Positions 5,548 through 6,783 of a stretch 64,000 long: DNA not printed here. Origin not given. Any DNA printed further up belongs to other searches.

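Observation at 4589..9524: Coupled operon of two GshB/RimK-type ATP-grasp ligases, an opine dehydrogenase and an S66 LD-carboxypeptidase: candidate pathway for an opine-modified small peptide in an archaeon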

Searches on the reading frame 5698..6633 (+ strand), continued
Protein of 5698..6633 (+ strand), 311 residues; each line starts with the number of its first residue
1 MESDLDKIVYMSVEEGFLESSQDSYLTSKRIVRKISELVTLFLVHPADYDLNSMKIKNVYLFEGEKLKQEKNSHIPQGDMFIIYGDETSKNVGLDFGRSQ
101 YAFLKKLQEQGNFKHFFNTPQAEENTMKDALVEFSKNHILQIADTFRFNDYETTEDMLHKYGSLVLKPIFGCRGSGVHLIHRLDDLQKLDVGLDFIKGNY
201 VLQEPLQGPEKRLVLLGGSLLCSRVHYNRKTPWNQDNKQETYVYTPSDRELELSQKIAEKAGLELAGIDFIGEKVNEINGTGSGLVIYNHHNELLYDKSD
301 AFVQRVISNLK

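Call 44: find_related_loci(query=A2, collection=metagenome_contigs, flank=5000)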
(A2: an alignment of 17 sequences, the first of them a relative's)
Query A2 (311 aa) in metagenome_contigs; peptide patterns used: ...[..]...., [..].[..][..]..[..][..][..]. (x = any residue, [..] = any of these).
111 stretches matched a pattern; 6 encode a relative of the query (tblastn E <= 1e-3); 6 distinct loci.
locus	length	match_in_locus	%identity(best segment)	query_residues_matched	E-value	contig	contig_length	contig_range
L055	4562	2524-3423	50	9-306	1e-96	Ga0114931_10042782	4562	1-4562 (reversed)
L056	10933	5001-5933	47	5-310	2e-91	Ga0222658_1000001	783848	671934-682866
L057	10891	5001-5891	43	7-306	7e-79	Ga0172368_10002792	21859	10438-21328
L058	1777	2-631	47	98-307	2e-64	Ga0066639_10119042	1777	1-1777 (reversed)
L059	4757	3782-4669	26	26-307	2e-25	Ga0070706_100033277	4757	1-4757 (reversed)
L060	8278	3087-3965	26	26-304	2e-25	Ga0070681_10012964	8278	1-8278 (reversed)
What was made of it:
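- Tried and rejected: It returned only 6 loci, 4 of them from the clade, so the census stays small (call 44).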

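Call 55: search_protein_families(library=pfam, proteins=[L048:5490-5906:+, L049:5228-5893:+], max_evalue=0.1)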
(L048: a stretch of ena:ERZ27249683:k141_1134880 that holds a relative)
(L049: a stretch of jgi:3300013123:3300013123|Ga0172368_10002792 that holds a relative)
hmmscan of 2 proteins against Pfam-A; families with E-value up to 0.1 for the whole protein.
L048:5490-5906:+ (138 aa): 1 family
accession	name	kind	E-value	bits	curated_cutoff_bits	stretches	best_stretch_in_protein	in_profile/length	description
PF21320.3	HTH_65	-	0.085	13.5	24.1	0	73-112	32-70/75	Rv2258c-like winged HTH domain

L049:5228-5893:+ (221 aa): 0 families

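Call 70: search_protein_families(library=padloc, proteins=[window:5698-6633:+], max_evalue=0.001)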
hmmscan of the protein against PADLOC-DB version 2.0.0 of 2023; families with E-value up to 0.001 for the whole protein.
window:5698-6633:+ (311 aa): 0 families

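Call 73: search_protein_families(library=pfam, proteins=[L060:601-1476:-, L060:1297-3015:+, L060:3024-3995:+, L060:4068-5069:-, L060:5497-6090:+, L060:6177-7592:-, L060:7654-8229:-, L054:4671-5945:+, L054:7218-7799:+], max_evalue=0.001)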
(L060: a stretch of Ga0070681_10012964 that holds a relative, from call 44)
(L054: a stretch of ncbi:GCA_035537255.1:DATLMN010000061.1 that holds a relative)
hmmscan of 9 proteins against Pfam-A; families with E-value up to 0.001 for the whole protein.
L060:601-1476:- (291 aa): 3 families
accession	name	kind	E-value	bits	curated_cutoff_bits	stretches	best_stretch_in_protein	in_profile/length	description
PF01958.23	Asp_DH_C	-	4.6e-31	107.4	27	1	193-278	3-88/89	Aspartate dehydrogenase, C-terminal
PF03447.22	NAD_binding_3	-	4.1e-18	66.6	24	1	33-145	1-116/116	Homoserine dehydrogenase, NAD binding domain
PF01408.29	GFO_IDH_MocA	-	0.00074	20.6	24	0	28-85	2-59/120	Oxidoreductase family, NAD-binding Rossmann fold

L060:1297-3015:+ (572 aa): 1 family
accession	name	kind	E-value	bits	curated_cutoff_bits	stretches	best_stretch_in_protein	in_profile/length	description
PF13535.11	ATP-grasp_4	-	4.5e-11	43.1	27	1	280-436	2-154/160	ATP-grasp domain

L060:3024-3995:+ (323 aa): 0 families

L060:4068-5069:- (333 aa): 1 family
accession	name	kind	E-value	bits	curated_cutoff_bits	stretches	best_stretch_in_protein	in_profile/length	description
PF02955.21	GSH-S_ATP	-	2.9e-05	24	23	1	151-261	29-143/175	Prokaryotic glutathione synthetase, ATP-grasp domain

L060:5497-6090:+ (197 aa): 0 families

L060:6177-7592:- (471 aa): 2 families
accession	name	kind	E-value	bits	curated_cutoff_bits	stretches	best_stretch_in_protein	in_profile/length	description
PF03972.19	MmgE_PrpD_N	-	8.8e-63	212.2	32.1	1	10-250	3-241/244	MmgE/PrpD N-terminal domain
PF19305.4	MmgE_PrpD_C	-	1.4e-20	74.3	32.1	1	277-433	7-157/173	MmgE/PrpD C-terminal domain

L060:7654-8229:- (191 aa): 1 family
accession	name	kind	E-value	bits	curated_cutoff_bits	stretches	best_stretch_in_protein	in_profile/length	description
PF13545.12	HTH_Crp_2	-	1.2e-16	60.8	27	1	113-179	1-69/70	Crp-like helix-turn-helix domain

L054:4671-5945:+ (424 aa): 1 family
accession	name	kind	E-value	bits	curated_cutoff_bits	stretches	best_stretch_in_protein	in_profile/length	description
PF13535.11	ATP-grasp_4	-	1.3e-07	31.8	27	1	141-295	2-151/160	ATP-grasp domain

L054:7218-7799:+ (193 aa): 0 families

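Call 84: search_dna_similar(query=window:5698-6633:+, collection=plasmids, mode=protein, max_evalue=0.001, max_rows=15)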
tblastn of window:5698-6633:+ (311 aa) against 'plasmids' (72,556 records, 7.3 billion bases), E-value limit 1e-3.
No match.
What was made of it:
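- Tried and rejected: No ligase A homologue was found (call 84).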

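Call 92: search_protein_families(library=pfam, proteins=[P0076, P0134, P0145, P0153, P0156, P0189, P0190, P0170, P0195, P0172], max_evalue=0.00001)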
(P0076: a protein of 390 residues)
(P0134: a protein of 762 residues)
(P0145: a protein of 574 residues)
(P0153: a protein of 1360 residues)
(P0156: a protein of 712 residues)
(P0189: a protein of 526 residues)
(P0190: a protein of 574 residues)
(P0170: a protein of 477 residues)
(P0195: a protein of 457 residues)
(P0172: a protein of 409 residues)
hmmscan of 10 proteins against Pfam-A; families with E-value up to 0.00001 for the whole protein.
P0076 (390 aa): 0 families

P0134 (762 aa): 7 families
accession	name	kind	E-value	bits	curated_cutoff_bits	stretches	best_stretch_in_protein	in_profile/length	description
PF08443.16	RimK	-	5e-52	176.7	21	2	412-603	2-185/188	RimK-like ATP-grasp domain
PF02955.21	GSH-S_ATP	-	8.8e-22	77.8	23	2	128-242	33-155/175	Prokaryotic glutathione synthetase, ATP-grasp domain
PF05618.17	Zn_protease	-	7.1e-12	45.8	27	1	636-745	3-122/138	Putative ATP-dependent zinc protease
PF02655.19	ATP-grasp_3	-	1.8e-08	35.1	23.2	0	89-255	2-156/160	ATP-grasp domain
PF07478.18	Dala_Dala_lig_C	-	2.1e-08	34.4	24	0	421-587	2-179/204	D-ala D-ala ligase C-terminus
PF14397.11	ATPgrasp_ST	-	4.2e-08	33.2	31.4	0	400-498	8-105/278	Sugar-transfer associated ATP-grasp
PF05770.16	Ins134_P3_kin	-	4.3e-07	30.1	23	0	111-192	17-96/201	Inositol 1,3,4-trisphosphate 5/6-kinase ATP-grasp domain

P0145 (574 aa): 5 families
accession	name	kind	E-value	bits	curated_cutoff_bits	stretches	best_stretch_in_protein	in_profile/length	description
PF08443.16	RimK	-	1.8e-69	233.6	21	2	383-565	2-187/188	RimK-like ATP-grasp domain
PF02955.21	GSH-S_ATP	-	2.7e-20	73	23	2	399-523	12-141/175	Prokaryotic glutathione synthetase, ATP-grasp domain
PF02655.19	ATP-grasp_3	-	1e-19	71.7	23.2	2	94-256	1-155/160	ATP-grasp domain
PF03738.19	GSP_synth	-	2.3e-12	47.2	29.3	0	127-203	279-359/371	Glutathionylspermidine synthase preATP-grasp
PF02222.28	ATP-grasp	-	3.3e-07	30.6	27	0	391-474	2-86/179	ATP-grasp domain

P0153 (1360 aa): 5 families
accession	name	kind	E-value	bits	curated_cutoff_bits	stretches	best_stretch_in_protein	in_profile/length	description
PF08443.16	RimK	-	2.4e-22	79.9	21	0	926-1014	86-172/188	RimK-like ATP-grasp domain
PF02955.21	GSH-S_ATP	-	5.5e-19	68.7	23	1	1129-1214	16-103/175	Prokaryotic glutathione synthetase, ATP-grasp domain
PF02655.19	ATP-grasp_3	-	1.5e-16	61.4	23.2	0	1108-1208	2-95/160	ATP-grasp domain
PF14398.11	ATPgrasp_YheCD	-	6.8e-07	29.2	26.8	0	1109-1161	11-66/255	YheC/D like ATP-grasp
PF14397.11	ATPgrasp_ST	-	5.4e-06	26.2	31.4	0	1138-1168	54-85/278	Sugar-transfer associated ATP-grasp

P0156 (712 aa): 7 families
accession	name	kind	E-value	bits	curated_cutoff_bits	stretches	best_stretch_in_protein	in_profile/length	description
PF08443.16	RimK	-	2.2e-17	63.7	21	0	106-220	3-105/188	RimK-like ATP-grasp domain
PF14397.11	ATPgrasp_ST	-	1e-14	54.9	31.4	1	95-178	10-86/278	Sugar-transfer associated ATP-grasp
PF02655.19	ATP-grasp_3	-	1.7e-12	48.2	23.2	0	458-564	2-82/160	ATP-grasp domain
PF02955.21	GSH-S_ATP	-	2.1e-10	40.8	23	0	491-575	18-106/175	Prokaryotic glutathione synthetase, ATP-grasp domain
PF07478.18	Dala_Dala_lig_C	-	8.8e-09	35.6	24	0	491-562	22-92/204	D-ala D-ala ligase C-terminus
PF13535.11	ATP-grasp_4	-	7.1e-08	32.7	27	0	506-540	3-37/160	ATP-grasp domain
PF02786.22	CPSase_L_D2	-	1.2e-07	31.9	19.8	0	135-183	21-69/211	Carbamoyl-phosphate synthase L chain, ATP binding domain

P0189 (526 aa): 7 families
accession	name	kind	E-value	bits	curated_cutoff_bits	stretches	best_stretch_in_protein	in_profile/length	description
PF08443.16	RimK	-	7e-40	137.1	21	1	99-287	1-188/188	RimK-like ATP-grasp domain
PF18030.7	Rimk_N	-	1.9e-12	47.7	26.4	1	5-94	2-92/94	RimK PreATP-grasp domain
PF02955.21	GSH-S_ATP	-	2.2e-12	47.2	23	1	116-262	12-161/175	Prokaryotic glutathione synthetase, ATP-grasp domain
PF05618.17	Zn_protease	-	8.2e-09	35.9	27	1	398-503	15-131/138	Putative ATP-dependent zinc protease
PF02655.19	ATP-grasp_3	-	7.7e-07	29.8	23.2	1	99-263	1-154/160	ATP-grasp domain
PF07478.18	Dala_Dala_lig_C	-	1.5e-06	28.3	24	1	138-270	36-180/204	D-ala D-ala ligase C-terminus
PF14397.11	ATPgrasp_ST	-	1.6e-06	28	31.4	0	89-186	9-123/278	Sugar-transfer associated ATP-grasp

P0190 (574 aa): 4 families
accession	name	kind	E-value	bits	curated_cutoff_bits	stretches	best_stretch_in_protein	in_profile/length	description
PF08443.16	RimK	-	6.6e-63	212.2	21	2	101-296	2-188/188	RimK-like ATP-grasp domain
PF02955.21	GSH-S_ATP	-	1.9e-20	73.5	23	2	137-258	23-151/175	Prokaryotic glutathione synthetase, ATP-grasp domain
PF02655.19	ATP-grasp_3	-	3.6e-16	60.1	23.2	1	100-273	1-155/160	ATP-grasp domain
PF07478.18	Dala_Dala_lig_C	-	9.7e-07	28.9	24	0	117-274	7-175/204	D-ala D-ala ligase C-terminus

P0170 (477 aa): 6 families
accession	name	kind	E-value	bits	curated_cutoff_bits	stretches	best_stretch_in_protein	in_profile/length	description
PF08443.16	RimK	-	2.7e-37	128.6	21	1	96-282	1-186/188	RimK-like ATP-grasp domain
PF18030.7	Rimk_N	-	4.5e-17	62.6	26.4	1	1-93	1-94/94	RimK PreATP-grasp domain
PF05618.17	Zn_protease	-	1.7e-13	51.1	27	1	359-464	15-130/138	Putative ATP-dependent zinc protease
PF02955.21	GSH-S_ATP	-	3.3e-10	40.1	23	1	133-250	29-154/175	Prokaryotic glutathione synthetase, ATP-grasp domain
PF02655.19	ATP-grasp_3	-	2e-07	31.7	23.2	1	96-261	1-155/160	ATP-grasp domain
PF07478.18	Dala_Dala_lig_C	-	2.2e-06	27.7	24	1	133-265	34-178/204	D-ala D-ala ligase C-terminus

P0195 (457 aa): 5 families
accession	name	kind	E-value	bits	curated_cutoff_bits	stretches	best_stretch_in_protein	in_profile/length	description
PF08443.16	RimK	-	5.9e-33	114.5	21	1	102-288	3-186/188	RimK-like ATP-grasp domain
PF18030.7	Rimk_N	-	1.1e-19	70.9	26.4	1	3-96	2-93/94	RimK PreATP-grasp domain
PF02955.21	GSH-S_ATP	-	4.6e-09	36.4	23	1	118-257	13-154/175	Prokaryotic glutathione synthetase, ATP-grasp domain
PF05618.17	Zn_protease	-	5.6e-09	36.5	27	1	339-445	5-121/138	Putative ATP-dependent zinc protease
PF02655.19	ATP-grasp_3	-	5.4e-06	27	23.2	1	101-265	2-154/160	ATP-grasp domain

P0172 (409 aa): 5 families
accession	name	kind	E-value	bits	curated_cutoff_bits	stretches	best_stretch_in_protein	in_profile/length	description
PF08443.16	RimK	-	4.2e-37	128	21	1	97-283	1-186/188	RimK-like ATP-grasp domain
PF18030.7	Rimk_N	-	1.6e-16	60.8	26.4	1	3-93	2-93/94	RimK PreATP-grasp domain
PF02955.21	GSH-S_ATP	-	4.5e-16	59.2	23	1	115-254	13-155/175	Prokaryotic glutathione synthetase, ATP-grasp domain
PF07478.18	Dala_Dala_lig_C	-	1.5e-07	31.6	24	1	136-269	36-181/204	D-ala D-ala ligase C-terminus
PF02655.19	ATP-grasp_3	-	2e-07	31.6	23.2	1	97-261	1-154/160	ATP-grasp domain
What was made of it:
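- Closest known: RimK / MptN / CofF alpha-L-glutamate ligases, and the rimK-peptidase pairing. Same: RimK-type ligases also occur fused or paired with a peptidase (call 92).
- Ligase-plus-peptidase pairing has a precedent in RimK proteins fused to a PF05618 peptidase domain (call 92).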
